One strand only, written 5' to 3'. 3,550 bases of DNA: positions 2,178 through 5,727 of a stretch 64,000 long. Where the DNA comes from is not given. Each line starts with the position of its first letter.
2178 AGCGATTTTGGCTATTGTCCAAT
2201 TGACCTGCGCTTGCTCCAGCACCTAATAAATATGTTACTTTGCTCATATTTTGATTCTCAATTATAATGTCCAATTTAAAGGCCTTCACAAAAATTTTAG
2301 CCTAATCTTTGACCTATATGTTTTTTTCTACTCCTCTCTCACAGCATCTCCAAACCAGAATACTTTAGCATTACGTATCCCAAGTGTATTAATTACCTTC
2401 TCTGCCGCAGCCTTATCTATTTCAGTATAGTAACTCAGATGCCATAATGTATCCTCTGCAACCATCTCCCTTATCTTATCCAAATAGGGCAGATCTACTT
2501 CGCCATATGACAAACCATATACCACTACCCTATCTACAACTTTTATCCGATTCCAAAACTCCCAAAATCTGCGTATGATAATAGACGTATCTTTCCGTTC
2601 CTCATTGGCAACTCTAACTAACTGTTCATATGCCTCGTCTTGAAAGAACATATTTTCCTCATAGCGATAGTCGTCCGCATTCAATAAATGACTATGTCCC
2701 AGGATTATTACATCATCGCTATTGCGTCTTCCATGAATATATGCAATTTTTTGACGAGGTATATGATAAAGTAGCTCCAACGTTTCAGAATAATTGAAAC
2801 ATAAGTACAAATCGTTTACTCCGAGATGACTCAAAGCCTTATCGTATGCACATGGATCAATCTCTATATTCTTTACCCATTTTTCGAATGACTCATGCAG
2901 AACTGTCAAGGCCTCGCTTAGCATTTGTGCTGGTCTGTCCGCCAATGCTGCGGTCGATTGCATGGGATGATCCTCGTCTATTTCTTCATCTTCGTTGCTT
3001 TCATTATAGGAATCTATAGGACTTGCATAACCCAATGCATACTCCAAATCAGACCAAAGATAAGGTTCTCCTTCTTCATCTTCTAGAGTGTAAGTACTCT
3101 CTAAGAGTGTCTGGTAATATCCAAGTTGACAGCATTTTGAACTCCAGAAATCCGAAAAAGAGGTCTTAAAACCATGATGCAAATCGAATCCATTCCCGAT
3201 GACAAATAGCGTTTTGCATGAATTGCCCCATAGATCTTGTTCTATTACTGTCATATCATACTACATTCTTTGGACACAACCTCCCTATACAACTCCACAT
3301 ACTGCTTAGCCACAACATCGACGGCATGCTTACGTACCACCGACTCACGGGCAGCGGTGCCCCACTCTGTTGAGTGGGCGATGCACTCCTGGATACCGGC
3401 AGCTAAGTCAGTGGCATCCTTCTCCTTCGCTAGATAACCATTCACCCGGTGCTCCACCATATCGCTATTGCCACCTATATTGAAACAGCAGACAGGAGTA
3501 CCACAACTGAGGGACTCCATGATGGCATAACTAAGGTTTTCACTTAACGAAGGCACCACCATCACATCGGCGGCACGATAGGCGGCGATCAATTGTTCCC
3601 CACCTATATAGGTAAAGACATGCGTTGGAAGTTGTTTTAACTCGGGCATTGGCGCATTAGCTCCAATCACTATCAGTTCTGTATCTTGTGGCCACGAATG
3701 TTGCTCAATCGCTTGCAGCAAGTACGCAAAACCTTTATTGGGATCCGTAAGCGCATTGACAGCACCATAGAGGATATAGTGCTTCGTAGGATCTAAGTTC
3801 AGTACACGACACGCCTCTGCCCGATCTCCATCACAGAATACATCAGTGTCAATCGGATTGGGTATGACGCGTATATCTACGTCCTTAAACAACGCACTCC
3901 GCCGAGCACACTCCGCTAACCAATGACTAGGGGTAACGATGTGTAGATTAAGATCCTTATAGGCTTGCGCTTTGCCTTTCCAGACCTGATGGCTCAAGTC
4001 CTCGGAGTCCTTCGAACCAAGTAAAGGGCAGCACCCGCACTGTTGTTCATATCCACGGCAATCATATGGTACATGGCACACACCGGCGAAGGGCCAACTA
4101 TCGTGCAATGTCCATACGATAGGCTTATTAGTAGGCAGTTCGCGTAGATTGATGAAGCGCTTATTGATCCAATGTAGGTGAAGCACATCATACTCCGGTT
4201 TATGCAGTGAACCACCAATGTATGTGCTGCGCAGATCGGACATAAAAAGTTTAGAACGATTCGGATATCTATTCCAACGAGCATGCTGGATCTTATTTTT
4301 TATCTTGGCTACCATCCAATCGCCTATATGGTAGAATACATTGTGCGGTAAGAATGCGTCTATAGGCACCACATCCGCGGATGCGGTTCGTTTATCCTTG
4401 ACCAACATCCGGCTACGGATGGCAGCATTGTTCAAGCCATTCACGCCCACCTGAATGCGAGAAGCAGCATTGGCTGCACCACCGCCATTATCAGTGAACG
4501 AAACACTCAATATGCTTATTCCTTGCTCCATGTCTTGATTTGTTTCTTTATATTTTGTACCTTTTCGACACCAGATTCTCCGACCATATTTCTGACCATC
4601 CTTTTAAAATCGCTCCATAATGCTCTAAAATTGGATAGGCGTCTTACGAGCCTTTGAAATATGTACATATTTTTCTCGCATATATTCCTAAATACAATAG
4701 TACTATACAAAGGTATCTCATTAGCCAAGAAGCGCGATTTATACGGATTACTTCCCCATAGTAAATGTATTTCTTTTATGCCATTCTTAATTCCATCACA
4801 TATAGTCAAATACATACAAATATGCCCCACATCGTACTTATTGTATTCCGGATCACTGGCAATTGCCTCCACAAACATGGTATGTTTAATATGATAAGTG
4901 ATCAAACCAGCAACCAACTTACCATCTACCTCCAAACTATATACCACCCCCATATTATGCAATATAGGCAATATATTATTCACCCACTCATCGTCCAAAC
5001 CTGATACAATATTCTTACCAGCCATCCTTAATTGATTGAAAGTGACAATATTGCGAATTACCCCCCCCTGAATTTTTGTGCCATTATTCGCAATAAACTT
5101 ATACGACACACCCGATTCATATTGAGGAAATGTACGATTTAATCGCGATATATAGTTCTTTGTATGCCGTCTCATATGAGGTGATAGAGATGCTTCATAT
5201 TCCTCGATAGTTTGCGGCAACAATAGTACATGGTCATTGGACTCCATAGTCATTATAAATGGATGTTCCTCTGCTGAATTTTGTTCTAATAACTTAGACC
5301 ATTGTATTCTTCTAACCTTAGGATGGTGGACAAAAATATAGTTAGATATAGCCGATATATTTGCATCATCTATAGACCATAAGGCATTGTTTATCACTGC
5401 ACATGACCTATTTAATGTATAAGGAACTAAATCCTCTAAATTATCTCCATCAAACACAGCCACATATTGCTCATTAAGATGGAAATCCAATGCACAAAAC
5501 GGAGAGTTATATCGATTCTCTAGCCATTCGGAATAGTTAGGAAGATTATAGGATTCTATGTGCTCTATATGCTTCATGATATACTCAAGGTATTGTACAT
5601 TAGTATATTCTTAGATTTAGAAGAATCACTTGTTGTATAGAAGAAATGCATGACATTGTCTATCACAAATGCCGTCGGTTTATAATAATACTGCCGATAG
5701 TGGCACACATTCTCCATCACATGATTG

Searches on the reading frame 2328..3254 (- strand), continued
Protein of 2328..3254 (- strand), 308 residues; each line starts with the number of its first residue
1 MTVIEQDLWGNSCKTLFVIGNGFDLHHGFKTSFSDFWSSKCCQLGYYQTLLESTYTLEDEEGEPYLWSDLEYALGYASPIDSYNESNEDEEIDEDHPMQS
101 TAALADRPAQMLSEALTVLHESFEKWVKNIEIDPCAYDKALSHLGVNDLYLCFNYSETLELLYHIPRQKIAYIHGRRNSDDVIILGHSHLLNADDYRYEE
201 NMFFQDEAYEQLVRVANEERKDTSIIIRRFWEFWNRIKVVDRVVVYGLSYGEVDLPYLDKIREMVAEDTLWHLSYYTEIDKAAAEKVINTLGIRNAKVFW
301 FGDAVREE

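Call 83: search_protein_families(library=padloc, proteins=[L090:1864-4818:+, L096:1335-2612:+, L096:2569-3429:+, L096:3946-5202:+, L096:6909-7985:+, L164:8917-10725:+, L160:9141-10076:+], max_evalue=0.0001)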
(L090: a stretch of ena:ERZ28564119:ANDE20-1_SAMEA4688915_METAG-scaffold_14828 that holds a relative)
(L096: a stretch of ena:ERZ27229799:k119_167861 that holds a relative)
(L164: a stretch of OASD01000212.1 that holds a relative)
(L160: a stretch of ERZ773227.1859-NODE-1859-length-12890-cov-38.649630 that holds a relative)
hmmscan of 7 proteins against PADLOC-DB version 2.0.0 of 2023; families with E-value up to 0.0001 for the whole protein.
L090:1864-4818:+ (985 aa): 3 families
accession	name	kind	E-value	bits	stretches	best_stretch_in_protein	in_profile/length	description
PDLC03967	TmtA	-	5.6e-227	754.7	1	21-984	5-965/1063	-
PDLC03968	TmtA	-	2.7e-10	36.6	1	14-147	34-172/1486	-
PDLC03972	TmtA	-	1.9e-06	24.2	1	53-120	42-113/1302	-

L096:1335-2612:+ (426 aa): 91 families (the best 25 are shown)
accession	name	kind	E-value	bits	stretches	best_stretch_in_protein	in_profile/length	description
PDLC04164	AriA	-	2.7e-27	94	2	312-408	146-240/253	-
PDLC00289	PtuA1|PtuA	-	2.2e-24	84.2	1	314-404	204-292/404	AAA ATPase domain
PDLC02979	AriA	-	3.4e-20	71.1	1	1-404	1-373/373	-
PDLC00303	PtuA1|PtuA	-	3.9e-20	70.3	1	322-406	200-284/386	AAA ATPase domain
PDLC02980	AriA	-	3e-19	68.1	1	28-404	3-303/304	-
PDLC00283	PtuA1|PtuA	-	4.1e-19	67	1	322-404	261-344/448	AAA ATPase domain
PDLC00273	PtuA1|PtuA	-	2.9e-18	64.1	1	321-407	186-272/375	AAA ATPase domain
PDLC00285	PtuA1|PtuA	-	1.2e-17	62.3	1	14-406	17-332/432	AAA ATPase domain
PDLC00290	PtuA1|PtuA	-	5.1e-16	57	2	308-405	219-314/414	AAA ATPase domain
PDLC00266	PtuA1|PtuA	-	5.6e-16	56.9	1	325-404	300-380/483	AAA ATPase domain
PDLC02981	AriAB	-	1.6e-15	54.8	2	318-405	289-378/694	-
PDLC02335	AbiLi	-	2.8e-15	54.2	1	26-405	78-242/326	AbiLi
PDLC00308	PtuA1|PtuA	-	3.4e-15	54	1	322-404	264-348/449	AAA ATPase domain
PDLC00265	PtuA1|PtuA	-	4.9e-15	53.6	1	317-400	285-368/479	AAA ATPase domain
PDLC00271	PtuA1|PtuA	-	2e-14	52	1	312-405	221-323/421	AAA ATPase domain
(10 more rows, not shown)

L096:2569-3429:+ (287 aa): 1 family
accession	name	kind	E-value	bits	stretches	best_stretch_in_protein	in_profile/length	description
PDLC02983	AriB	-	1.9e-10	39.3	1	38-167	2-127/236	-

L096:3946-5202:+ (419 aa): 9 families
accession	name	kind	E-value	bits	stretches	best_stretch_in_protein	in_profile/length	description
PDLC04141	capP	-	9e-18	62.6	1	212-340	3-117/242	capP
PDLC03954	RmrA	-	3.7e-09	34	1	279-342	207-258/380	-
PDLC03657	mREase_IV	-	3.4e-08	31.2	1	79-143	223-287/317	Type IV methyl-directed restriction enzyme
PDLC03944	RmrA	-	2e-06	25.1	1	271-354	190-261/384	-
PDLC03952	RmrA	-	8.5e-06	22.8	1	278-345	218-274/395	-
PDLC03947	RmrA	-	1e-05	22.5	1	278-341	206-257/383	-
PDLC03949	RmrA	-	1.5e-05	22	1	279-343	188-233/363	-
PDLC03948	RmrA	-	2.7e-05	21.3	1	276-341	203-256/397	-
PDLC03945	RmrA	-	9.3e-05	19.7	1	279-349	207-264/394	-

L096:6909-7985:+ (359 aa): 0 families

L164:8917-10725:+ (603 aa): 1 family
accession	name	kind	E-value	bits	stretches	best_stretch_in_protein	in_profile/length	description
PDLC05051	PDC-S60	-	1.3e-11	41.4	1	93-428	382-711/1027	-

L160:9141-10076:+ (312 aa): 0 families

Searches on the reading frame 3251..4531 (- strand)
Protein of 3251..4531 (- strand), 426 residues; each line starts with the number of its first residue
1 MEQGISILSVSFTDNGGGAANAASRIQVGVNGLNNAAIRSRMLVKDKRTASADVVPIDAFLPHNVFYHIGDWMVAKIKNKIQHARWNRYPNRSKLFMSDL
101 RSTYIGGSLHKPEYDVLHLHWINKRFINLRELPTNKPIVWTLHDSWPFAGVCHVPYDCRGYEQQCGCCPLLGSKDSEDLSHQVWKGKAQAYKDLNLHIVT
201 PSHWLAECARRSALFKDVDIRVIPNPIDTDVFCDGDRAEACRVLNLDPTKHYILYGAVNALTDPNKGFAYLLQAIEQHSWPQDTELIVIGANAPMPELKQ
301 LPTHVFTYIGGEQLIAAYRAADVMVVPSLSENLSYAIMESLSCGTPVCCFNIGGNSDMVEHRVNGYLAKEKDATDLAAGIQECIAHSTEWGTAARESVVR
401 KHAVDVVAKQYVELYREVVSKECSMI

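Call 3: search_protein_families(library=pfam, proteins=[window:3251-4531:-], max_evalue=1)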
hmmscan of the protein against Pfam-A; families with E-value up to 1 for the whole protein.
window:3251-4531:- (426 aa): 7 families
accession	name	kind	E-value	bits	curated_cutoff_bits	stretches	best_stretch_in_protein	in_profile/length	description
PF13692.12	Glyco_trans_1_4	-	7.6e-24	85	27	1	257-385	6-141/142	Glycosyl transferases group 1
PF00534.26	Glycos_transf_1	-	3e-21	76.1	26.4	1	263-386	25-158/172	Glycosyl transferases group 1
PF13439.12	Glyco_transf_4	-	2.5e-08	34.6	28.5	1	105-230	64-169/170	Glycosyltransferase Family 4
PF20706.3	GT4-conflict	-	0.0014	18.1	26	1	312-367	273-328/385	Family 4 Glycosyltransferase in conflict systems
PF13579.12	Glyco_trans_4_4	-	0.02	15.7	29.7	1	104-225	62-157/158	Glycosyl transferase 4-like domain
PF07353.17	Uroplakin_II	-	0.064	13.1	20.4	1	325-366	23-63/179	Uroplakin II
PF22772.2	WsaF_C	-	0.17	12.2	27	1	270-380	22-132/133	WsaF, C-terminal domain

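Call 5: search_protein_families(library=ncbifam, proteins=[window:3251-4531:-], max_evalue=1)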
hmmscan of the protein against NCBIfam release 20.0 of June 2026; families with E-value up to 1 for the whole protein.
window:3251-4531:- (426 aa): 39 families (the best 25 are shown)
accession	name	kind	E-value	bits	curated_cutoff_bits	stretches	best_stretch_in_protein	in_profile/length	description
TIGR03088.1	stp2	hypoth_equivalog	8.2e-22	77.8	409.05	1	175-418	115-373/374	TIGR03088 family PEP-CTERM/XrtA system glycosyltransferase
NF041876.1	EPS_EpsE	equivalog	3.5e-17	62.7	400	1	311-409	286-387/389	exopolysaccharide biosynthesis GT4 family glycosyltransferase EpsE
NF053787.1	GlcN_PG_synth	equivalog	8.4e-17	61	480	1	191-419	141-360/361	N-acetylglucosaminyl phosphatidylglycerol synthase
TIGR02149.1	glgA_Coryne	subfamily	1.4e-16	60.7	302.4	1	219-419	170-391/391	glycogen synthase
TIGR03999.1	thiol_BshA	equivalog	4.5e-15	55.5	273.7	1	200-419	150-374/375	N-acetyl-alpha-D-glucosaminyl L-malate synthase BshA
TIGR03449.1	mycothiol_MshA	equivalog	1.8e-14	53.5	462.5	1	220-418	190-403/406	D-inositol-3-phosphate glycosyltransferase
TIGR04015.1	WcaC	equivalog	2.4e-14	53.3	784.85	1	114-401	100-385/405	colanic acid biosynthesis glycosyltransferase WcaC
NF012028.0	PRK15484.1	subfamily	6.9e-14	51.7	618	1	192-413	137-373/380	lipopolysaccharide N-acetylglucosaminyltransferase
NF038229.1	Glyco4_Geo_Pelo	equivalog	1.1e-11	44.4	400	1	305-419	222-337/338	GPMC system family 4 glycosyltransferase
NF047684.1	TeichurnBiosyTuaC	equivalog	1.6e-11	43.8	550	1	216-419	183-390/391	teichuronic acid biosynthesis protein TuaC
TIGR04047.1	MSMEG_0565_glyc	hypoth_equivalog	2.4e-11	43.3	259.85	1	304-417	260-373/373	MSMEG_0565 family glycosyltransferase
TIGR04157.1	glyco_rSAM_CFB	subfamily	3.3e-11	42.8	400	1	220-379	195-362/406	TIGR04157 family glycosyltransferase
NF046085.1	XrtY_assoc_Gly1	equivalog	4.3e-11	42.3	400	1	317-420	281-386/387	XrtY-associated glycosyltransferase XYAG1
NF047880.1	glyco_SdgA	exception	1.3e-10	40.5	800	1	314-388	383-458/488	serine-aspartate repeat adhesin O-glycosyltransferase SdgA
NF038295.1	EPS_HpsP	equivalog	1.7e-10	40.5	550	1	262-418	216-387/388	hormogonium polysaccharide biosynthesis glycosyltransferase HpsP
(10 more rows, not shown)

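Call 71: list_cluster_members(proteins=[P0001, P0121, window:3254-4531:-])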
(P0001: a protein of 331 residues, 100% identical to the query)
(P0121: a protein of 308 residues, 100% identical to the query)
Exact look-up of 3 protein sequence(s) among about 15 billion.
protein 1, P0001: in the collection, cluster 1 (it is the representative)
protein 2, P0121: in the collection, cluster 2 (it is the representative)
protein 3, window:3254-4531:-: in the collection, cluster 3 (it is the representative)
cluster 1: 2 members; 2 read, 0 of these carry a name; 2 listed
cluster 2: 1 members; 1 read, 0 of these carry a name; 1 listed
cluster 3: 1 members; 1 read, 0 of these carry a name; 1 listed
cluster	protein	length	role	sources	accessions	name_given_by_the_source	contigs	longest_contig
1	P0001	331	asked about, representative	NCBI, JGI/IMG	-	-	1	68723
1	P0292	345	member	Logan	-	-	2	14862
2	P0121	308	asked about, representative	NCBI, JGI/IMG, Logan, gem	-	-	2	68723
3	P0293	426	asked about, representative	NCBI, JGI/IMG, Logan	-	-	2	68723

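Call 79: find_homologous_proteins(query=window:3254-4531:-, max_evalue=1e-30)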
Query window:3254-4531:- (426 aa): 2901 proteins with E <= 1e-30 among 7964 candidates; the best 120 are listed.
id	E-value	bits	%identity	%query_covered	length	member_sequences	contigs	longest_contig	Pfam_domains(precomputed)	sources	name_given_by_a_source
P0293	3.7e-297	1003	100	100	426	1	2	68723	PF00534.27,PF13439.13,PF13692.13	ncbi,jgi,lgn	-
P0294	9.3e-217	738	75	97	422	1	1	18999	PF00534.27,PF13439.13,PF13692.13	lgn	-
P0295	3.9e-214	729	74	98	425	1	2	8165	PF00534.27,PF13439.13,PF13692.13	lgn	-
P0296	8.7e-214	728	74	97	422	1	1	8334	PF00534.27,PF13439.13,PF13692.13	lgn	-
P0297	2.5e-213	727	73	99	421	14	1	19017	PF00534.27,PF13439.13,PF13692.13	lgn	-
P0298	1.1e-212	725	74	97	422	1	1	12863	PF00534.27,PF13439.13,PF13692.13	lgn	-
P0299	1.5e-196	672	67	98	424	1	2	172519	PF00534.27,PF13439.13,PF13692.13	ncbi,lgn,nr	ncbi:MAG: glycosyltransferase family 4 protein [Paludibacteraceae bacterium]|nr:glycosyltransferase 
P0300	1.0e-194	665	68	98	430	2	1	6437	PF00534.27,PF13439.13,PF13692.13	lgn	-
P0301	2.2e-189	648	66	98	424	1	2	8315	PF00534.27,PF13439.13,PF13692.13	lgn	-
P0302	9.1e-186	636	64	99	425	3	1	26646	PF00534.27,PF13439.13,PF13692.13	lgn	-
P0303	3.3e-180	618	61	98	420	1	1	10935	PF00534.27,PF13439.13,PF13692.13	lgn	-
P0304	4.1e-180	617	63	97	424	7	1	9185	PF00534.27,PF13439.13,PF13692.13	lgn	-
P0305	9.7e-151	521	55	99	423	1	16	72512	PF00534.27,PF13439.13,PF13692.13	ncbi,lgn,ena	-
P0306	1.8e-148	513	55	98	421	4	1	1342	PF00534.27,PF13439.13,PF20706.4,PF13692.13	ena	-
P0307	2.2e-148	513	54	98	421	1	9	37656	PF00534.27,PF13439.13,PF20706.4,PF13692.13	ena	-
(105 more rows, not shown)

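Call 80: find_encoding_contigs(protein=P0294, flank=6000, max_places=3)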
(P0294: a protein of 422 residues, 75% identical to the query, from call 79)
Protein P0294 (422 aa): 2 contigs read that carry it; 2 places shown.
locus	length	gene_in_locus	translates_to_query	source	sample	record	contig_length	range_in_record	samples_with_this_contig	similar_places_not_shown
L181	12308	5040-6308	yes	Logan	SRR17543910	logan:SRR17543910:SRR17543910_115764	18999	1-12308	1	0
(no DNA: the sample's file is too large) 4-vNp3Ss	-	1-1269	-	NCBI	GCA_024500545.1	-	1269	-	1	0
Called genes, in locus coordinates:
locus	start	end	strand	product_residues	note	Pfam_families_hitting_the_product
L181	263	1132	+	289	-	PF00535:Glycos_transf_2, PF13641:Glyco_tranf_2_3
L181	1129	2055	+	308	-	-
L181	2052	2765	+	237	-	PF01522:Polysacc_deac_1, PF10096:DUF2334 (weak)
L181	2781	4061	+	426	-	PF03721:UDPG_MGDP_dh_N, PF00984:UDPG_MGDP_dh, PF03720:UDPG_MGDP_dh_C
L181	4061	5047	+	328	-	-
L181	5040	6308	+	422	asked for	PF13439:Glyco_transf_4, PF00534:Glycos_transf_1, PF13692:Glyco_trans_1_4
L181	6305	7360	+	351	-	-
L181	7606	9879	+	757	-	-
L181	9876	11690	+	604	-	PF13175:AAA_15 (weak), PF13476:AAA_23 (faint)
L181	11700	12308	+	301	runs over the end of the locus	-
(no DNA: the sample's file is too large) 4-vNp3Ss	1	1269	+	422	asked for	PF13439:Glyco_transf_4, PF00534:Glycos_transf_1, PF13692:Glyco_trans_1_4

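Call 81: find_encoding_contigs(protein=P0299, flank=6000, max_places=3)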
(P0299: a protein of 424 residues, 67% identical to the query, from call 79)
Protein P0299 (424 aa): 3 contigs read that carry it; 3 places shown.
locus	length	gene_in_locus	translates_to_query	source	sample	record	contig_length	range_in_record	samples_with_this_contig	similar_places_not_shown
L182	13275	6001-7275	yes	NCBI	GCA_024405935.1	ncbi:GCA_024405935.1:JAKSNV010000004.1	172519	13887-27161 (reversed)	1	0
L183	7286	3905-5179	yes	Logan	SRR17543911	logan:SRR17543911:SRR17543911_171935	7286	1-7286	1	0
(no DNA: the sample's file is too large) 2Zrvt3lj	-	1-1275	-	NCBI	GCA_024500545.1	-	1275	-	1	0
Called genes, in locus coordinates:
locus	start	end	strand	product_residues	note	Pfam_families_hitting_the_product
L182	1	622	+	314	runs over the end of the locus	PF00535:Glycos_transf_2, PF10111:Glyco_tranf_2_2, PF13506:Glyco_transf_21 (weak), PF13641:Glyco_tranf_2_3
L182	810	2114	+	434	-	PF00501:AMP-binding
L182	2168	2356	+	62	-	-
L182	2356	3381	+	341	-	-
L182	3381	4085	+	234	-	PF01522:Polysacc_deac_1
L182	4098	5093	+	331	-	PF00535:Glycos_transf_2, PF10111:Glyco_tranf_2_2 (weak)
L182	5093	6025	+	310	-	-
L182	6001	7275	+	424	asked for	PF13439:Glyco_transf_4, PF00534:Glycos_transf_1, PF13692:Glyco_trans_1_4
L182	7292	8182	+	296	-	-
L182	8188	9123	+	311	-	PF00535:Glycos_transf_2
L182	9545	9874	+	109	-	PF13366:PDDEXK_3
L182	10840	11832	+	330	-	PF00535:Glycos_transf_2, PF10111:Glyco_tranf_2_2, PF13506:Glyco_transf_21, PF13641:Glyco_tranf_2_3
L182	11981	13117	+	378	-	PF01041:DegT_DnrJ_EryC1, PF01212:Beta_elim_lyase (weak)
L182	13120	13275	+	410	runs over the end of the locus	PF02655:ATP-grasp_3 (weak), PF02786:CPSase_L_D2 (faint), PF07478:Dala_Dala_lig_C (weak), PF13535:ATP-grasp_4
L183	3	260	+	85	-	?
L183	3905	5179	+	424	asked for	PF13439:Glyco_transf_4, PF00534:Glycos_transf_1, PF13692:Glyco_trans_1_4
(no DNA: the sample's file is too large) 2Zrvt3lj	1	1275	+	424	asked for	PF13439:Glyco_transf_4, PF00534:Glycos_transf_1, PF13692:Glyco_trans_1_4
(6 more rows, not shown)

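Call 83: search_protein_families(library=padloc, proteins=[L181:7606-9876:+, L181:9876-11687:+, L181:11700-12308:+], max_evalue=0.0001)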
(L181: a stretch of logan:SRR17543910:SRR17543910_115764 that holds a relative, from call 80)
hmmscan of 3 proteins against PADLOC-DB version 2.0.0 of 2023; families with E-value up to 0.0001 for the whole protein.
L181:7606-9876:+ (757 aa): 0 families

L181:9876-11687:+ (604 aa): 4 families
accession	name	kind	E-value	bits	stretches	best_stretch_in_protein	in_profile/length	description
PDLC03859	LmuB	-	4.4e-12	44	2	256-552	352-592/611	-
PDLC03841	LeoBC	-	2.3e-06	25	1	246-454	286-461/601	-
PDLC00278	PtuA1|PtuA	-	3.3e-05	21.3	0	66-123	2-49/436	AAA ATPase domain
PDLC02756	PbeC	-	4.6e-05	20.6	1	67-141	3-73/643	PbeC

L181:11700-12308:+ (203 aa): 0 families

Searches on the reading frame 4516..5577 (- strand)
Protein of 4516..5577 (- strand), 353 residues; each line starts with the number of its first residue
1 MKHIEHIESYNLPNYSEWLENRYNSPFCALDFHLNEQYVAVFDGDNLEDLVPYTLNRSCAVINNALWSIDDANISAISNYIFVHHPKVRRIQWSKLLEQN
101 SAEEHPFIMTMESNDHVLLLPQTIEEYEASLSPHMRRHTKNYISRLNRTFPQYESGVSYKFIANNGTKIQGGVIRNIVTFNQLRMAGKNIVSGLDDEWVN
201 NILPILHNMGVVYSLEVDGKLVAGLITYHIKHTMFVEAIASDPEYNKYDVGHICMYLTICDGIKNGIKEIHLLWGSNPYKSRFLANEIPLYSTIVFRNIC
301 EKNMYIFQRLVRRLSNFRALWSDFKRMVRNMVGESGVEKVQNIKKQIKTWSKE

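Call 3: search_protein_families(library=pfam, proteins=[window:4516-5577:-], max_evalue=1)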
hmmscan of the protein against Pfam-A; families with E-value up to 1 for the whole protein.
window:4516-5577:- (353 aa): 1 family
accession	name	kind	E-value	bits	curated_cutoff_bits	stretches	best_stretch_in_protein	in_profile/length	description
PF13480.13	Acetyltransf_6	-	9.5e-16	58.7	22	1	189-281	48-143/143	Acetyltransferase (GNAT) domain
